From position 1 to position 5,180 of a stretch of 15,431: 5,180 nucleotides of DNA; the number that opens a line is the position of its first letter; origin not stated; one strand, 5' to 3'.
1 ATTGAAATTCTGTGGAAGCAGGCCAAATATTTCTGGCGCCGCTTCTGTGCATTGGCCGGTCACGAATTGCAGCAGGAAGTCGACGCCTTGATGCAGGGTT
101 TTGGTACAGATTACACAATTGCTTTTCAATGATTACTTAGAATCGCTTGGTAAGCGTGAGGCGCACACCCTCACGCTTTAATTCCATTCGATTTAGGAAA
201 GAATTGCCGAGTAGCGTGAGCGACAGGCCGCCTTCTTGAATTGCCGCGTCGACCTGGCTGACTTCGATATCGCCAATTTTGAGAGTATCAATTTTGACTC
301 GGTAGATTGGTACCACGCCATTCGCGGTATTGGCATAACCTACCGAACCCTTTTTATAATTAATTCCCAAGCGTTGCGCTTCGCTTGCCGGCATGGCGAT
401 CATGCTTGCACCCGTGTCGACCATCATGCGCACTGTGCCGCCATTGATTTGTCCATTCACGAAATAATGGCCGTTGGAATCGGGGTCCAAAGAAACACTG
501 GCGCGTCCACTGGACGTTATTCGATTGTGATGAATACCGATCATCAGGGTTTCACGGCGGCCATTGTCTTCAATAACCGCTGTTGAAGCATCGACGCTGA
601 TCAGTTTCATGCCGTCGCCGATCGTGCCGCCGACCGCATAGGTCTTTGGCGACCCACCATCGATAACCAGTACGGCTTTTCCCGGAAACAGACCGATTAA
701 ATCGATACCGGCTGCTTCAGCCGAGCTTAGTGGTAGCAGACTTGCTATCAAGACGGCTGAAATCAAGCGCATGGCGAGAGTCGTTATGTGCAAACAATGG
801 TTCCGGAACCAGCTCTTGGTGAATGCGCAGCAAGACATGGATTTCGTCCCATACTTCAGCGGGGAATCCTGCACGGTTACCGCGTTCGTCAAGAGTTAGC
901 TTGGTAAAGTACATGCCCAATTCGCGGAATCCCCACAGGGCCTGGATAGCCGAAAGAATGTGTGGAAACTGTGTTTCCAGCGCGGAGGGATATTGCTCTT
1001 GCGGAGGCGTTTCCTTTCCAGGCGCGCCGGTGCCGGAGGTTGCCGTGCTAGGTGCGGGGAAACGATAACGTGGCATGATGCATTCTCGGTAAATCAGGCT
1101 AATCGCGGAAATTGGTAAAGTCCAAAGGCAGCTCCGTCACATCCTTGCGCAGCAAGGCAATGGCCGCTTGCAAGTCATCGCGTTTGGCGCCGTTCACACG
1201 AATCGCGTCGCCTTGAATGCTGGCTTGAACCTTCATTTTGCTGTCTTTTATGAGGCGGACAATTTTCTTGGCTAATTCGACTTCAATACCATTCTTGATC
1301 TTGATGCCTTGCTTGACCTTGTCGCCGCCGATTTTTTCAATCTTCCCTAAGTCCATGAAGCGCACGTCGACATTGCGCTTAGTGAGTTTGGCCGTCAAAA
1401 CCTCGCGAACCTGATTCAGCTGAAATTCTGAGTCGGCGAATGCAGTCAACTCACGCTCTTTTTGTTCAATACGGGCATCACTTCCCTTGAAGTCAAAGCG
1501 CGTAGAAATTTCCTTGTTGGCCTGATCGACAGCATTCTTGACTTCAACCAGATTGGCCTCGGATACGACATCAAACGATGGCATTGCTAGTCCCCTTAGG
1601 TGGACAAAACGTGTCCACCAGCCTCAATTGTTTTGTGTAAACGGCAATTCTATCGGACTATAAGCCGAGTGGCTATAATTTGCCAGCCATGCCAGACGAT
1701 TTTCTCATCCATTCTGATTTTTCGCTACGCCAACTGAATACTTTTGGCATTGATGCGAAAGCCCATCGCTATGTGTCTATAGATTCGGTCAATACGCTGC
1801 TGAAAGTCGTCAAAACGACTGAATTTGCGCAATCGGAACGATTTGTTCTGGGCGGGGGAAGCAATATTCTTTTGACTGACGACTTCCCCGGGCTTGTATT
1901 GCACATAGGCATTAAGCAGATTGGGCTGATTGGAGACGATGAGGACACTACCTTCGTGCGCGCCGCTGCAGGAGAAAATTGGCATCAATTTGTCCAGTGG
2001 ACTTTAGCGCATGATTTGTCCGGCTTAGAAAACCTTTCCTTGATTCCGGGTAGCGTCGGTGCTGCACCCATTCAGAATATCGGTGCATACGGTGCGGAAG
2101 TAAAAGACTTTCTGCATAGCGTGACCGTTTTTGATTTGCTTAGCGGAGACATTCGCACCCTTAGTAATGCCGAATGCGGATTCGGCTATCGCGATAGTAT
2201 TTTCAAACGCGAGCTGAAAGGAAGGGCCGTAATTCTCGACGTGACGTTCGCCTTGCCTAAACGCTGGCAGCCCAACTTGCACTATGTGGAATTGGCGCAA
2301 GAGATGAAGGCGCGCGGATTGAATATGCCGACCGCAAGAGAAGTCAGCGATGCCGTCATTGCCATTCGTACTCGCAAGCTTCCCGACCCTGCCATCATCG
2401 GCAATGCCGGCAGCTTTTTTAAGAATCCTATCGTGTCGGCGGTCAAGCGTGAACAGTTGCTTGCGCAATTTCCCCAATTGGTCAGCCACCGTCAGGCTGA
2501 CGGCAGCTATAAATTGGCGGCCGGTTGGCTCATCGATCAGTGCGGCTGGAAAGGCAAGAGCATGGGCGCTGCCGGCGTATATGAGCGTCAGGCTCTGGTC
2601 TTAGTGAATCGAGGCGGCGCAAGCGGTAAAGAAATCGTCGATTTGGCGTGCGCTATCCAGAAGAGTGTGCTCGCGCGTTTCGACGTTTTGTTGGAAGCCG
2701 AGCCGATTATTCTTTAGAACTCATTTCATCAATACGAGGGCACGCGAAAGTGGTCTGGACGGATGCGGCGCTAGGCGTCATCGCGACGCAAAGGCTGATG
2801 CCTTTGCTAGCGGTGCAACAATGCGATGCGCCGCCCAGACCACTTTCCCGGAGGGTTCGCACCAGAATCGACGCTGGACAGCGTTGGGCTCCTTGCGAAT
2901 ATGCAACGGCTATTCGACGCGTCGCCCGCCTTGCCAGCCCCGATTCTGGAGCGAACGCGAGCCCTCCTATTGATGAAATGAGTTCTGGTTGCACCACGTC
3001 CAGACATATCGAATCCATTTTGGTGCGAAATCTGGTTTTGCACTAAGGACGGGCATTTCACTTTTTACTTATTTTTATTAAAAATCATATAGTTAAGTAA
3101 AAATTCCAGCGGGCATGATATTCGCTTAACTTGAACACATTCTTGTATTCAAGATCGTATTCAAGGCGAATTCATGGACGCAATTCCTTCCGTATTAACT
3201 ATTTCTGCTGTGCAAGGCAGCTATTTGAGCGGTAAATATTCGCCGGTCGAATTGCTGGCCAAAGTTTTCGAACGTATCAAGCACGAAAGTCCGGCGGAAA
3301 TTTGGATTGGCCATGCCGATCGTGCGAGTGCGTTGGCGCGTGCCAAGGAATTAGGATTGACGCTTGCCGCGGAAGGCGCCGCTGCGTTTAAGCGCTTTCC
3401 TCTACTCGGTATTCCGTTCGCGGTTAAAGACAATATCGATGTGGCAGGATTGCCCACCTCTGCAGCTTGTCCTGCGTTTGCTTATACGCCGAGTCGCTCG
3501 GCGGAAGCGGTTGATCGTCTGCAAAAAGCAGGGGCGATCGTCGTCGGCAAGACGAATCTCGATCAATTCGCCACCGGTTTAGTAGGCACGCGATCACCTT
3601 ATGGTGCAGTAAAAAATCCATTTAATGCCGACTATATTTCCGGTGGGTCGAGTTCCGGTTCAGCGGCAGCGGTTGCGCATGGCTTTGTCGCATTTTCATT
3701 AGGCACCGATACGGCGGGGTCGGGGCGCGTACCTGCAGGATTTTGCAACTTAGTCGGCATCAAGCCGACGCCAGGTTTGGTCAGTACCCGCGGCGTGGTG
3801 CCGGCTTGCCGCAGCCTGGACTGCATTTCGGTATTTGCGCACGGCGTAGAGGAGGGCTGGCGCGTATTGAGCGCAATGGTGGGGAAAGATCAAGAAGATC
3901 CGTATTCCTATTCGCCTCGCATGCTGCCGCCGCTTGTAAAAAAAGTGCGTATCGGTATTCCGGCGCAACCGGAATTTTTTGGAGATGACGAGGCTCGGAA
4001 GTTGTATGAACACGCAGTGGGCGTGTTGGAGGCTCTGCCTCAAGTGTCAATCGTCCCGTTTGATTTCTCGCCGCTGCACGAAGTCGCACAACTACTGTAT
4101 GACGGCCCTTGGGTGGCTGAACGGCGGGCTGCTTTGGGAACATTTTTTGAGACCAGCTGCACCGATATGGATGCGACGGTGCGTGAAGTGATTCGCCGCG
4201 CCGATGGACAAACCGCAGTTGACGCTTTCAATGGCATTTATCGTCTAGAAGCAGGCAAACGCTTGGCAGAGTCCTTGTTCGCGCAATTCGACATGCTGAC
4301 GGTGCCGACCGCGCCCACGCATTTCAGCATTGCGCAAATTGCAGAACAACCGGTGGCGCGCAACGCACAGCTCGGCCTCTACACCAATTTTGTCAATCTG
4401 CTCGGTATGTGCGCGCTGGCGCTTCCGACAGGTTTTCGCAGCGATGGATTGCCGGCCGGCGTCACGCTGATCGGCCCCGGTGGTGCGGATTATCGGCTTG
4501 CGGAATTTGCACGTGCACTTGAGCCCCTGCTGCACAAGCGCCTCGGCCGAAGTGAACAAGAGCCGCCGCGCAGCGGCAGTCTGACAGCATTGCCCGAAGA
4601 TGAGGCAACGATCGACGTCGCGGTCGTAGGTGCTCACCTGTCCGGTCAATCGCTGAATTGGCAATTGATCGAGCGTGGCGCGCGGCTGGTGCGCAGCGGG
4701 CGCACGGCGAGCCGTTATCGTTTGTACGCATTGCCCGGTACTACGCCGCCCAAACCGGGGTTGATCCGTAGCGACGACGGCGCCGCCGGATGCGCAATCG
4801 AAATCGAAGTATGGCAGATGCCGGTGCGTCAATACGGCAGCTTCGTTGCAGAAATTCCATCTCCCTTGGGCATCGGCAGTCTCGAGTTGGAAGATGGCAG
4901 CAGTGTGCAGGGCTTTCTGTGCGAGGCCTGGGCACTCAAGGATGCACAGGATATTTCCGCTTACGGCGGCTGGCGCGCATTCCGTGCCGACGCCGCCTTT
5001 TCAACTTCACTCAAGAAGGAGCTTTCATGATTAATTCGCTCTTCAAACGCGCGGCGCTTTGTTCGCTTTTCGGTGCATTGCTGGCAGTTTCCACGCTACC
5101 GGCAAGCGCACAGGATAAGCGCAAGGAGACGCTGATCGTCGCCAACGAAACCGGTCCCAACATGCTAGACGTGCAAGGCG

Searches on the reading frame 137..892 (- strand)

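Call 26: search_protein_families(library=pfam, proteins=[window:137-892:-], max_evalue=0.001)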
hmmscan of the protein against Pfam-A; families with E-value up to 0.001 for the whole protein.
window:137-892:- (251 aa): 3 families
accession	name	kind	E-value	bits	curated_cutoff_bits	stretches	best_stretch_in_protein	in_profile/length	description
PF13975.11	gag-asp_proteas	-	2.7e-27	95.6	28.2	1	145-235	1-92/92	gag-polyprotein putative aspartyl protease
PF13650.11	Asp_protease_2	-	2.1e-22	80.1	24.3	1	145-232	1-90/90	Aspartyl protease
PF11356.14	T2SSC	-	4.7e-05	23.7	27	1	71-117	88-140/141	Type II secretion system protein C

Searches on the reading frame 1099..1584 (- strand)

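Call 26: search_protein_families(library=pfam, proteins=[window:1099-1584:-], max_evalue=0.001)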
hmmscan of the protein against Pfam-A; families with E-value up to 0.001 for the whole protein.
window:1099-1584:- (161 aa): 1 family
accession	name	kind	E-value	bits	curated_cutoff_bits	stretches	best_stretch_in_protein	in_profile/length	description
PF04461.18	DUF520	-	1.9e-64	217.1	23.2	1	2-160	1-161/161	Protein of unknown function (DUF520)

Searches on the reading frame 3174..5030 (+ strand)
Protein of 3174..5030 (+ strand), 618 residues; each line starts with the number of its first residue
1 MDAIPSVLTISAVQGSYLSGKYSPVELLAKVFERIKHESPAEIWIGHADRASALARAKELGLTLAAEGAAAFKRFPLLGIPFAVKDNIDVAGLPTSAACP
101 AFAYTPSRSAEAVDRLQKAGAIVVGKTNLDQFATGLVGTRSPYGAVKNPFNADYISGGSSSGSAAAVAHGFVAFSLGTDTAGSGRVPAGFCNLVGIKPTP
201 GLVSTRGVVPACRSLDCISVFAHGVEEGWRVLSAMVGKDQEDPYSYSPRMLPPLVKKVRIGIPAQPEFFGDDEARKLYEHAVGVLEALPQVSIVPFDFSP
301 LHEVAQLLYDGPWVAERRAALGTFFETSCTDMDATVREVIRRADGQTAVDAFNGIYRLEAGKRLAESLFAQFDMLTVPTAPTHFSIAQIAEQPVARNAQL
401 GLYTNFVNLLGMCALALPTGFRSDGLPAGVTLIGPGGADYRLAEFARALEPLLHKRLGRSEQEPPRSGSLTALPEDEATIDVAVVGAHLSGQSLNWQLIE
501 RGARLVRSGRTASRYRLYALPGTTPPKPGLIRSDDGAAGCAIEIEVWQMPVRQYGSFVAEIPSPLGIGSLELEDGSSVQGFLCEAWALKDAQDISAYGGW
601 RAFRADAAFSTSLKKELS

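Call 26: search_protein_families(library=pfam, proteins=[window:3174-5030:+], max_evalue=0.001)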
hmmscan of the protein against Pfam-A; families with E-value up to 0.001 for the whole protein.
window:3174-5030:+ (618 aa): 2 families
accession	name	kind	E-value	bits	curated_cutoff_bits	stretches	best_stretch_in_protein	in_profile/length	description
PF01425.27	Amidase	-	6.1e-88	296.2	27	1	29-442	4-444/445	Amidase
PF21986.1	AH_C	-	2.3e-50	170.1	27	1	480-604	1-122/123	Allophanate hydrolase C-terminal domain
